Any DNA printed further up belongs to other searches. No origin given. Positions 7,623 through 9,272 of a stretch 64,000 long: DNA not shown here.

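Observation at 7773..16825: ABC-transporter-dependent glycan locus with Wzt C-terminal recognition domain, AsnB-like amidotransferase and an unassigned 449-aa polytopic membrane protein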

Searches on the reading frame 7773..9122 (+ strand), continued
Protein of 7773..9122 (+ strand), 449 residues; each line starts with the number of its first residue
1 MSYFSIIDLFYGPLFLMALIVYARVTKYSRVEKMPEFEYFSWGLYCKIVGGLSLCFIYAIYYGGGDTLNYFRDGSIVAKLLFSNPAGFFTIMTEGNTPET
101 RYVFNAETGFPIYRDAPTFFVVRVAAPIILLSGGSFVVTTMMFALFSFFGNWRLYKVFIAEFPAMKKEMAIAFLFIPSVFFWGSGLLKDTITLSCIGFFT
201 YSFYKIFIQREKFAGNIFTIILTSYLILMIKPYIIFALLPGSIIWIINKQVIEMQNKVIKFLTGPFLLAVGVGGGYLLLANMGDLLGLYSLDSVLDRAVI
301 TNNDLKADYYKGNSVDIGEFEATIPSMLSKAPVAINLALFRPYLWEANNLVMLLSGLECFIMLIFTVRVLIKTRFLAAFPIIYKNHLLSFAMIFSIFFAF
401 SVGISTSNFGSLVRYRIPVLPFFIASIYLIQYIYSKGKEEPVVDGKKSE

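Call 32: search_protein_representatives(alignment_id=A1)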
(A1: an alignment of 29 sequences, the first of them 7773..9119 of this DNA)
Query: 29 sequences, 458 profile positions. Proteins with E-value up to 0.001 (for the whole library): 6214; up to 1e-10: 4330; up to 1e-30: 1757. The best 150 are listed.
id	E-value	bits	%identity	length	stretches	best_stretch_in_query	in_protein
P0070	1.1e-198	677.1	-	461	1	1-449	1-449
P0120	3.3e-193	659.1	-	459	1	3-456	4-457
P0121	2.0e-163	560.9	-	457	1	4-445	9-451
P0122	2.3e-162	557.5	-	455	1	3-446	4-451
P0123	7.9e-160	549.1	-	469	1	2-450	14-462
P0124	1.3e-154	531.9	-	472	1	1-449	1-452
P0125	2.0e-153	528.0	-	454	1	3-437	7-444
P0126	5.2e-152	523.3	-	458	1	3-443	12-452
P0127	3.3e-151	520.7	-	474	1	5-446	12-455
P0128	6.6e-149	513.1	-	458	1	1-448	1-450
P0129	1.2e-148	512.2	-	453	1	1-447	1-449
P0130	5.2e-148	510.1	-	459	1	10-452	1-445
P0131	2.5e-147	507.9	-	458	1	5-449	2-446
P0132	3.4e-144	497.6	-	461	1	3-448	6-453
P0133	4.1e-144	497.3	-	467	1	3-453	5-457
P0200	5.9e-113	394.6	-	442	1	3-432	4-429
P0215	4.2e-110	385.2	-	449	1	1-440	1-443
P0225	3.0e-107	375.8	-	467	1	5-452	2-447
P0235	7.3e-106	371.2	-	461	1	6-452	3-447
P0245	2.7e-104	366.0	-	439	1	3-436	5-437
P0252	1.1e-102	360.7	-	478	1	4-441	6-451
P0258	1.5e-101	357.0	-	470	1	1-444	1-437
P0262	3.3e-101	355.9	-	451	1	5-438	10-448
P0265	1.4e-100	353.8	-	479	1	4-449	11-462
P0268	1.5e-100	353.7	-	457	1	2-441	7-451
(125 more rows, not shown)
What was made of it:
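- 7773..9122 (+): 449-aa polytopic membrane protein, predicted GT-C (GT-C_A type) fold glycosyltransferase of an unannotated Bacteroidota family. Monocistronic and convergent with asnB. More than 6,200 family clusters (call 32).
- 6,214 clusters at E<=1e-3 and 1,757 at E<=1e-30 (call 32).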

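Call 35: search_protein_families(library=pfam, alignment_id=A2, max_evalue=1)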
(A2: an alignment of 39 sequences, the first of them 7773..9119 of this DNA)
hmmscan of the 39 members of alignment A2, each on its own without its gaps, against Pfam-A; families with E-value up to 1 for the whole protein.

A. member 1, window:7773-9119:+ (449 aa): 0 families

B. families by the number of members that match (of 39 scanned): 14 families
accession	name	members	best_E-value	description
PF09913.15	DUF2142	3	2.4e-05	Predicted membrane protein (DUF2142)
PF09678.15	Caa3_CtaG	1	0.0039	Cytochrome c oxidase caa3 assembly factor (Caa3_CtaG)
PF21387.2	Gp6_C-I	1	0.018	Baseplate structural protein gp6, C-terminal domain I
PF05293.16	ASFV_L11L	1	0.021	African swine fever virus (ASFV) L11L protein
PF17423.7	SwrA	1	0.048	Swarming motility protein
PF22852.1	SoxE_N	1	0.07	Sulfocyanin, N-terminal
PF15746.10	TMEM215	1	0.13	TMEM215 family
PF10785.14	NADH-u_ox-rdase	1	0.14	NADH-ubiquinone oxidoreductase complex I, 21 kDa subunit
PF23965.1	DUF7293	1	0.15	Family of unknown function (DUF7293)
PF02699.20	YajC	1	0.16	Preprotein translocase subunit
PF06712.16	DUF1199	1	0.18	Protein of unknown function (DUF1199)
PF19579.4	FtsL_2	1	0.19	Bacteriodetes cell division protein (FtsL-like)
PF00690.31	Cation_ATPase_N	1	0.2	Cation transporter/ATPase, N-terminus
PF18159.6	S_4TM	1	0.24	SMODS-associating 4TM effector domain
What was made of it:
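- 7773..9122 (+): 3 of 39 distant members hit DUF2142 (call 35).
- On EpsG family (PF14897): None among 39 members (call 35).
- Closest known: Pfam DUF2142. Same: It is the only curated family with any sequence signal: 3 of 39 distant family members, best E 2.4e-5 (call 35).
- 3 of 39 distant members hit Pfam DUF2142, best E 2.4e-5 (call 35).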

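Call 55: search_protein_families(library=ncbifam, proteins=[L002:8688-9881:-], max_evalue=0.001)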
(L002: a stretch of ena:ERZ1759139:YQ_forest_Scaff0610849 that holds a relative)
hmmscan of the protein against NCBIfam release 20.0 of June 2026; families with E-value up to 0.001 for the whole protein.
L002:8688-9881:- (397 aa): 5 families
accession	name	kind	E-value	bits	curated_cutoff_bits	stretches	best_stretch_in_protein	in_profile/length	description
TIGR04063.1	stp3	hypoth_equivalog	4.6e-22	78.4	442.05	1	18-395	28-396/397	TIGR04063 family PEP-CTERM/XrtA system glycosyltransferase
TIGR04157.1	glyco_rSAM_CFB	subfamily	1.5e-06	27.5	400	1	133-344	149-347/406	TIGR04157 family glycosyltransferase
NF038298.1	EPS_HpsO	equivalog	2.2e-06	26.7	575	1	147-296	139-280/388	hormogonium polysaccharide biosynthesis glycosyltransferase HpsO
TIGR03449.1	mycothiol_MshA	equivalog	2.2e-05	23.5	462.5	1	79-377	95-383/406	D-inositol-3-phosphate glycosyltransferase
NF049988.1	MGlcDAGSynMgs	equivalog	0.00042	19.8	400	1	85-325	85-318/398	alpha-monoglucosyldiacylglycerol synthase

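Call 75: list_cluster_members(proteins=[P0268, P0265, P0262, P0258, P0252, P0245, P0235, P0225, P0215, P0200])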
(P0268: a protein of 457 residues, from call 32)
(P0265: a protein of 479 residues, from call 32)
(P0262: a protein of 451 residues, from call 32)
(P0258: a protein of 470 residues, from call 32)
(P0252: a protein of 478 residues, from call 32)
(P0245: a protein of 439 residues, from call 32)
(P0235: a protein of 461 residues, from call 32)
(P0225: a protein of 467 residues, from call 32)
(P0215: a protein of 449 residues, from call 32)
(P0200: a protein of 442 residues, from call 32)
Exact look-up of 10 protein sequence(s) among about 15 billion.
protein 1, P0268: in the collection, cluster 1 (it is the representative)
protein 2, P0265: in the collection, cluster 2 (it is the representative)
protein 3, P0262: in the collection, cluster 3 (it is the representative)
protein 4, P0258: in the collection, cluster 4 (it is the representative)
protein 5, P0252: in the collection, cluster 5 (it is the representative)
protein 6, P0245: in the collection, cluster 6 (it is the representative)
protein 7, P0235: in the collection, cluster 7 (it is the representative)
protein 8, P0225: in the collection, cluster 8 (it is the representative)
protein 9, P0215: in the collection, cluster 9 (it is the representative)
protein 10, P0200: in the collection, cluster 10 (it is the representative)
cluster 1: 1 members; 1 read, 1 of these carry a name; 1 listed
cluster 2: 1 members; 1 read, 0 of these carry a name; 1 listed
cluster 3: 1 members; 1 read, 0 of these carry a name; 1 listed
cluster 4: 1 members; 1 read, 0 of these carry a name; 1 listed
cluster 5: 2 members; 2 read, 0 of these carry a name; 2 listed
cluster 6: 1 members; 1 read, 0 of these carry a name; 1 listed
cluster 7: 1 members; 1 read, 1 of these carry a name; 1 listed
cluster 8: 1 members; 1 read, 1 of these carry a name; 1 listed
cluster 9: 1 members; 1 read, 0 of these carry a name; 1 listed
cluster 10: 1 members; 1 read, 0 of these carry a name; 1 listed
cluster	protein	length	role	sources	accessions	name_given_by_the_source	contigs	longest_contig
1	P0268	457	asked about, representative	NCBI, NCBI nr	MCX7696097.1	MAG: hypothetical protein N2Z72_00195 [Bacteroidales bacterium] | hypothetical protein [Bacteroidales bacterium]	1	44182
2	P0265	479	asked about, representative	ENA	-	-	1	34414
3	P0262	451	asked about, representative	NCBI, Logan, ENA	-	-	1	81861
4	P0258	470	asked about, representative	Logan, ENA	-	-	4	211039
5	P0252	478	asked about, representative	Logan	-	-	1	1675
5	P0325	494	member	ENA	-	-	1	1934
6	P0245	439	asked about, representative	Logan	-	-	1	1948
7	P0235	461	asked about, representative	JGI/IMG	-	hypothetical protein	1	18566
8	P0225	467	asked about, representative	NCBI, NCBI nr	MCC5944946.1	MAG: hypothetical protein JJT94_08415 [Bernardetiaceae bacterium] | hypothetical protein [Bernardetiaceae bacterium]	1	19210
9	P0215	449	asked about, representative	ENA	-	-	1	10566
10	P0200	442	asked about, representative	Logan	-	-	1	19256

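Call 76: find_encoding_contigs(protein=P0258, flank=10000, max_places=1)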
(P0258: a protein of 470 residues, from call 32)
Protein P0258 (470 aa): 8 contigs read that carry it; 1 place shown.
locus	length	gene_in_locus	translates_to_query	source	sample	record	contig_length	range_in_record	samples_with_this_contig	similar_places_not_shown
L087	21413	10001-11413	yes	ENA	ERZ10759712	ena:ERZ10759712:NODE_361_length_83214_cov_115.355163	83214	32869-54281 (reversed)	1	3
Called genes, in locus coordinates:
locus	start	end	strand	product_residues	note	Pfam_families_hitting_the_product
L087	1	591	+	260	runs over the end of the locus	PF04199:Cyclase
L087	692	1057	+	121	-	-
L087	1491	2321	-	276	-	-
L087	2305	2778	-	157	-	-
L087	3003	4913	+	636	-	PF17899:Peptidase_M61_N, PF05299:Peptidase_M61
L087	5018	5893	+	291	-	PF00749:tRNA-synt_1c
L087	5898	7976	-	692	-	PF01551:Peptidase_M23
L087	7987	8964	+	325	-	PF00579:tRNA-synt_1b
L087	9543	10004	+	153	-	-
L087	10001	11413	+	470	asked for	-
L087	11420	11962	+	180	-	-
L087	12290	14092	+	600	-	PF00575:S1 (weak), PF21710:Spt6_S1 (faint), PF00575:S1, PF23459:S1_RRP5 (weak), PF00575:S1, PF23459:S1_RRP5 (weak), PF00575:S1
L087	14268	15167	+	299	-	PF01177:Asp_Glu_race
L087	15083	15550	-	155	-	-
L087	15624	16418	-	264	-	PF00303:Thymidylat_synt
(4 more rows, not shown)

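Call 77: find_encoding_contigs(protein=P0268, flank=10000, max_places=1)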
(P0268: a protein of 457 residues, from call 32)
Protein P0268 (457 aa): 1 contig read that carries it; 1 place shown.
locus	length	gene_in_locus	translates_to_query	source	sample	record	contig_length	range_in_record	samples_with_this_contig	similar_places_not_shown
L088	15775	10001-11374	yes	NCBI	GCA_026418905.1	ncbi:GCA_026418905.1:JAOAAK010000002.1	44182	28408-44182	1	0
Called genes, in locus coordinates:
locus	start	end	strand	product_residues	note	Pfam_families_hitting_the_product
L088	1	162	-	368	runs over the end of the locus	PF00535:Glycos_transf_2, PF13641:Glyco_tranf_2_3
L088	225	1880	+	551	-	PF06418:CTP_synth_N, PF00117:GATase, PF07722:Peptidase_C26 (weak)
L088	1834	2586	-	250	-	PF00106:adh_short, PF01370:Epimerase (weak), PF08659:KR, PF13561:adh_short_C2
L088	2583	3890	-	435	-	-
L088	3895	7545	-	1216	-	PF18076:FGAR-AT_N (weak), PF18072:FGAR-AT_linker, PF02769:AIRS_C, PF22689:FGAR-AT_PurM_N-like, PF02769:AIRS_C, PF13507:GATase_5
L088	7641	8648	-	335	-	-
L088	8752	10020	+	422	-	PF07690:MFS_1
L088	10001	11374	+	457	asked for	-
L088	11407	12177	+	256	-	PF02698:DUF218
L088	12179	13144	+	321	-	PF04055:Radical_SAM, PF16199:Radical_SAM_C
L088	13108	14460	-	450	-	PF25145:NfeD1b_N, PF24961:NfeD_membrane, PF01957:NfeD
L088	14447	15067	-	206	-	-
